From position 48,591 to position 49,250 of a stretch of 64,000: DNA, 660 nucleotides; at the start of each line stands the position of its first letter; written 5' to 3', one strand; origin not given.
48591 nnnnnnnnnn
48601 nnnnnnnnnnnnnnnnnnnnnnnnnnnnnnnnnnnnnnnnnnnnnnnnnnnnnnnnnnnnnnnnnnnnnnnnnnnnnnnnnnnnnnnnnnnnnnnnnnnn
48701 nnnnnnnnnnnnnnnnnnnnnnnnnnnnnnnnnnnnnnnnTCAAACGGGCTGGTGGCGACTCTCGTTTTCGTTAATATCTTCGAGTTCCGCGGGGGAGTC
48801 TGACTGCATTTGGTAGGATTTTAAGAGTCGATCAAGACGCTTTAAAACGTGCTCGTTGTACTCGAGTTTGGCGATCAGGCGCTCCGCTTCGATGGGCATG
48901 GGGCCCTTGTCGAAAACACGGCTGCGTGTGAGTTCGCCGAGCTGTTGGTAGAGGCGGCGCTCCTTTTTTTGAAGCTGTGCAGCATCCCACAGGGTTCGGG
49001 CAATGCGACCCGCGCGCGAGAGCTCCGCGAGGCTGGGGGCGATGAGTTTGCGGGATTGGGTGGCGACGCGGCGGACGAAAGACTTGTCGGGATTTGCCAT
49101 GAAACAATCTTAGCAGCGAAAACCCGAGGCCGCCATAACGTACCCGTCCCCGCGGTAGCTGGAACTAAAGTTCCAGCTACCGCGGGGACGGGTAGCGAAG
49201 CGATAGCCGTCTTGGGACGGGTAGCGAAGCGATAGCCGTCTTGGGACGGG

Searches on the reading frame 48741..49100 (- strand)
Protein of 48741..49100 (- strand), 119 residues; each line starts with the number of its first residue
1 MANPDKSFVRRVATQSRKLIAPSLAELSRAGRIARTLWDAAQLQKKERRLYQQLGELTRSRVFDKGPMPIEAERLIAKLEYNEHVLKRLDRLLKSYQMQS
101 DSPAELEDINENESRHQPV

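Call 12: search_protein_families(library=pfam, proteins=[window:48741-49100:-])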
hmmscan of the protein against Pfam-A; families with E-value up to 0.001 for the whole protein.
window:48741-49100:- (119 aa): 0 families

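Call 85: find_encoding_contigs(protein=window:48741-49100:-, flank=3000, max_places=8)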
Protein window:48741-49100:- (119 aa): no gene with exactly this product is on record in the collection.
